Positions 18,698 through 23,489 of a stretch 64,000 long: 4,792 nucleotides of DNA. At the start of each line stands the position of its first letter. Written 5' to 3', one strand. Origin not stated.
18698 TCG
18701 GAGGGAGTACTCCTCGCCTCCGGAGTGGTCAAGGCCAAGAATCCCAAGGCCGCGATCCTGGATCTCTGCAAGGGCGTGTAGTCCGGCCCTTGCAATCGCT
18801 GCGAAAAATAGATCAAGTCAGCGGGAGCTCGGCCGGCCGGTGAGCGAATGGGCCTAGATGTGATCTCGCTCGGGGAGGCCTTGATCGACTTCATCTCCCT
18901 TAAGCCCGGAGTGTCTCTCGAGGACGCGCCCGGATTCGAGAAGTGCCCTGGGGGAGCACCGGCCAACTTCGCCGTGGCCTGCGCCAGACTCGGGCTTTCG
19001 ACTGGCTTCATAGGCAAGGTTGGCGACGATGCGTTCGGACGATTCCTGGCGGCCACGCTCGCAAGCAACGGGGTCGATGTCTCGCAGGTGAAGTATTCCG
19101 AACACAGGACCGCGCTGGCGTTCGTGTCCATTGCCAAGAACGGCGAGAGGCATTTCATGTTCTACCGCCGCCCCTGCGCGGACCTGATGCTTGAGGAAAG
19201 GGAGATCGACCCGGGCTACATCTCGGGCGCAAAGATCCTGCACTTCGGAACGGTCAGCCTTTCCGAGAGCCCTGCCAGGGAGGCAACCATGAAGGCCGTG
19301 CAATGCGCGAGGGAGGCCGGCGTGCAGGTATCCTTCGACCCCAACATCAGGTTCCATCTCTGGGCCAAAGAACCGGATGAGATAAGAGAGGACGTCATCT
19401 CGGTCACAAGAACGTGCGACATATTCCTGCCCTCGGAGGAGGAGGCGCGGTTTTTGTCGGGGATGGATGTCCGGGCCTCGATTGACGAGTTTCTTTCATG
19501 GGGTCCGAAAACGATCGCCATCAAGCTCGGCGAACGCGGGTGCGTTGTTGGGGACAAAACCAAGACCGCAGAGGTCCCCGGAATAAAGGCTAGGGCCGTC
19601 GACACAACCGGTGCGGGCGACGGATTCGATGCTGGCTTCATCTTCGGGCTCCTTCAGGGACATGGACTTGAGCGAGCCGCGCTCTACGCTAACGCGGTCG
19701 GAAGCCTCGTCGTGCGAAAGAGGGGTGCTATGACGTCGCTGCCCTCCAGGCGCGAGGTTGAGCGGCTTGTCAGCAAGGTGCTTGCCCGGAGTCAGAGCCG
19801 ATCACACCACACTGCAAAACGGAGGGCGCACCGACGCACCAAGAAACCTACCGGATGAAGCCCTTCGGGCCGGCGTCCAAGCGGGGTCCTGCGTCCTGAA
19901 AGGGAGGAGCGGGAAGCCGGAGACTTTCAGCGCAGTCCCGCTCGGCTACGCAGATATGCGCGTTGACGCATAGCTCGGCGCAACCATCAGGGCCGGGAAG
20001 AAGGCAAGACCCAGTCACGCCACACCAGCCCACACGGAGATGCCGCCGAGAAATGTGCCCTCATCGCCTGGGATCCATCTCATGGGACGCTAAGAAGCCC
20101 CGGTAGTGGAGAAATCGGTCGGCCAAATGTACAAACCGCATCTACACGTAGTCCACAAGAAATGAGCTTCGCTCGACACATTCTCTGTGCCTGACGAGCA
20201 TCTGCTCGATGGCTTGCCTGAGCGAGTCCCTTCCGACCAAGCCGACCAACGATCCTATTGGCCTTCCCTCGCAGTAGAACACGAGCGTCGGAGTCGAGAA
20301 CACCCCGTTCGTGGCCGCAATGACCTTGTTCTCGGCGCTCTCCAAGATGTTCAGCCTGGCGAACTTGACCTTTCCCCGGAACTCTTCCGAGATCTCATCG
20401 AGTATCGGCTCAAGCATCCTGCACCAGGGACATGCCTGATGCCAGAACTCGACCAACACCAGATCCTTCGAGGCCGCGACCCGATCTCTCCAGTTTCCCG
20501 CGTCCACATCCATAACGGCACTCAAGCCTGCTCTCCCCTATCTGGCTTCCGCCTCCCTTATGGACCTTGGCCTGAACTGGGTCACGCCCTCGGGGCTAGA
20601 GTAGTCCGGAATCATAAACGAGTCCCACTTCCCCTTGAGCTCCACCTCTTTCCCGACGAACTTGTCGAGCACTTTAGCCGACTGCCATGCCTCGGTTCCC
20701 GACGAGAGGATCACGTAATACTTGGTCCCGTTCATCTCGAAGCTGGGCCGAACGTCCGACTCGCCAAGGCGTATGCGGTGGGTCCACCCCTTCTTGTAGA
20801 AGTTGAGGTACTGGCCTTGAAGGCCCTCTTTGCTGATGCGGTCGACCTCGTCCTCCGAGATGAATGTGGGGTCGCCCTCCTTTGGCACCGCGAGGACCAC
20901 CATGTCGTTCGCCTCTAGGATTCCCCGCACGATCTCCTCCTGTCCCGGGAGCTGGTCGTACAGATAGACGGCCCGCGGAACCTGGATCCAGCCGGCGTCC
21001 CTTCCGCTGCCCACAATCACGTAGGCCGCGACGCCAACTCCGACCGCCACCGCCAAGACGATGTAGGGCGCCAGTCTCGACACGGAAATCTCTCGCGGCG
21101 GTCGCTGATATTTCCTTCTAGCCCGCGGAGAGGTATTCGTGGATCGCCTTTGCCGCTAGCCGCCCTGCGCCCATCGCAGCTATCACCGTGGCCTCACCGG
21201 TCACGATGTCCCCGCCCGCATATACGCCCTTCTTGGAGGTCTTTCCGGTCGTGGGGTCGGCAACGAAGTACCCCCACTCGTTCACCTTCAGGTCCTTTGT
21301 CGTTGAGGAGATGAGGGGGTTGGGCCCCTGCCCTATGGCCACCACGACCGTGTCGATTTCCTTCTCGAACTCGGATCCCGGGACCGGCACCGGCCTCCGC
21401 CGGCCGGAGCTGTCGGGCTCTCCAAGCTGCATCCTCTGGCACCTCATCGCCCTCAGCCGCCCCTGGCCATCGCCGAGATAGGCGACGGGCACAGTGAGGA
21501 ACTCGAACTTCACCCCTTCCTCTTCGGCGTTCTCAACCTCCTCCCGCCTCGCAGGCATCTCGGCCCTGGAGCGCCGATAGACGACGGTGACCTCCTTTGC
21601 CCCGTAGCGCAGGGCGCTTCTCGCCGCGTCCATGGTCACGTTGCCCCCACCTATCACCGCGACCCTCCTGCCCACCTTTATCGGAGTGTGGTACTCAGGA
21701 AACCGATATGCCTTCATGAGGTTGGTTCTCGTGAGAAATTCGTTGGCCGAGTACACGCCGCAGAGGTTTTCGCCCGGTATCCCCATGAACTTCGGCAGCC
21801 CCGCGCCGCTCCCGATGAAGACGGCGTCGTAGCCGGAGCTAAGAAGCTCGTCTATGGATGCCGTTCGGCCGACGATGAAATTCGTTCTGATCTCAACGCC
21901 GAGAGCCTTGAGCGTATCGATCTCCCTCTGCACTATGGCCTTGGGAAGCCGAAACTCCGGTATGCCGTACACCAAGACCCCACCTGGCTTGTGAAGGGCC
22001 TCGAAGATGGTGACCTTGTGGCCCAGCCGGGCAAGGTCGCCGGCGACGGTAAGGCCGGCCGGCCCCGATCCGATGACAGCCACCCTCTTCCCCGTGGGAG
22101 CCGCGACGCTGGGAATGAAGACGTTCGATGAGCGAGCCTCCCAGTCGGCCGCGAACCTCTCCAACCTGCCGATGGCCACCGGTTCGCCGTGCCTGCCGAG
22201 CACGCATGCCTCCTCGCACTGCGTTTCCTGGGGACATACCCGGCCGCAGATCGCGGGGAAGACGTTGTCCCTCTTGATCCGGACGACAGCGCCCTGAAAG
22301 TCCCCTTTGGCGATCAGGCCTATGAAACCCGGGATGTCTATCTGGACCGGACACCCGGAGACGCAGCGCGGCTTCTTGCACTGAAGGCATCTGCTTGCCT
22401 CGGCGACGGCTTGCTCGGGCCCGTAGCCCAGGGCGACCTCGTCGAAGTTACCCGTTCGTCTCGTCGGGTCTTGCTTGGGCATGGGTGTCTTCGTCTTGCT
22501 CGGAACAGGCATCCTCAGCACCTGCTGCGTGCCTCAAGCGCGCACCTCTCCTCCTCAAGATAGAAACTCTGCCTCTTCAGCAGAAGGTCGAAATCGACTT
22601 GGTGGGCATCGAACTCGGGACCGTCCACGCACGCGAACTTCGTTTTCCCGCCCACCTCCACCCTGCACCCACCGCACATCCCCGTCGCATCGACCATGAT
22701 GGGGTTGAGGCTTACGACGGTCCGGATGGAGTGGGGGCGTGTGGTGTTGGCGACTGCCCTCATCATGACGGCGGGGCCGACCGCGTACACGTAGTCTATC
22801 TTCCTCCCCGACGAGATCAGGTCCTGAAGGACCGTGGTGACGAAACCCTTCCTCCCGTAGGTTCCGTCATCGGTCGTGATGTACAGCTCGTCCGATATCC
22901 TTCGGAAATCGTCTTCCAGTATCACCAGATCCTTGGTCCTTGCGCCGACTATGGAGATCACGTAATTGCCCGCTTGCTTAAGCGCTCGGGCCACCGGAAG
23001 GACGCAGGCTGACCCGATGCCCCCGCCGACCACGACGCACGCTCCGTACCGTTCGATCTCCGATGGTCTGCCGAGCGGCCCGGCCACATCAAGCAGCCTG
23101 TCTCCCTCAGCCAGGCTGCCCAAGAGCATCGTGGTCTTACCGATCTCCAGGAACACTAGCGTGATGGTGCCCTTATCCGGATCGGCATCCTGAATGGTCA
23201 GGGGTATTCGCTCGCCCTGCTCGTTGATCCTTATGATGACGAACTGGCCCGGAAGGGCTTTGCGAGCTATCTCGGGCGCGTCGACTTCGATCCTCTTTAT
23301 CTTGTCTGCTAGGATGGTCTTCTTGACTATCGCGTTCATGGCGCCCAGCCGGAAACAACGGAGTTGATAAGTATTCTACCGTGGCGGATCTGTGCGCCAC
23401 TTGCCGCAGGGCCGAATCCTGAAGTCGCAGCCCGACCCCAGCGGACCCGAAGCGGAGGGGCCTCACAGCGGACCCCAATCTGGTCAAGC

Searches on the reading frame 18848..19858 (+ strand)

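Call 57: search_protein_families(library=pfam, proteins=[window:18848-19858:+], max_evalue=0.00001)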
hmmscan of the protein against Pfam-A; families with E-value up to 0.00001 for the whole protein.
window:18848-19858:+ (336 aa): 1 family
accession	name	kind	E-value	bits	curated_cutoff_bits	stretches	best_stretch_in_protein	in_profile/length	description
PF00294.29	PfkB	-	1.6e-66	225.2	25.8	1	4-300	3-301/302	pfkB family carbohydrate kinase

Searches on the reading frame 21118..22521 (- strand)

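Call 58: search_protein_families(library=pfam, proteins=[window:21118-22521:-], max_evalue=0.00001)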
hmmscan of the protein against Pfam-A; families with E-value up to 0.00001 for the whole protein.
window:21118-22521:- (467 aa): 7 families
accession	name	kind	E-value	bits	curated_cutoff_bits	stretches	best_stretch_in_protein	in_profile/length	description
PF14691.11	Fer4_20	-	1.1e-43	148.1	25.8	1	23-130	2-110/113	Dihydroprymidine dehydrogenase domain II, 4Fe-4S cluster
PF07992.20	Pyr_redox_2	-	1.7e-35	123.3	26.1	1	146-453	2-291/291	Pyridine nucleotide-disulphide oxidoreductase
PF00070.33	Pyr_redox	-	3e-15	56.9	22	2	286-360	1-78/82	Pyridine nucleotide-disulphide oxidoreductase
PF13738.12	Pyr_redox_3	-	5.4e-10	39.4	30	0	272-321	154-200/305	Pyridine nucleotide-disulphide oxidoreductase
PF01266.30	DAO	-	4.5e-08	33.4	27.9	0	146-180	1-35/353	FAD dependent oxidoreductase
PF13450.12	NAD_binding_8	-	2.8e-07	31.2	21.9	1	149-181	1-33/68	NAD(P)-binding Rossmann-like domain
PF01262.27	AlaDh_PNT_C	-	1.3e-06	28.5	23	0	286-318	30-61/214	Alanine dehydrogenase/PNT, C-terminal domain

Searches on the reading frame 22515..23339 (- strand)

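Call 58: search_protein_families(library=pfam, proteins=[window:22515-23339:-], max_evalue=0.00001)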
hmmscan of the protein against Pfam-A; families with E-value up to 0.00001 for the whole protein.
window:22515-23339:- (274 aa): 1 family
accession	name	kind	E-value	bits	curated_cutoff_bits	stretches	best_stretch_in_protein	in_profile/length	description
PF10418.14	DHODB_Fe-S_bind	-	3.7e-13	49.4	23.9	1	212-249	1-41/41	Iron-sulfur cluster binding domain of dihydroorotate dehydrogenase B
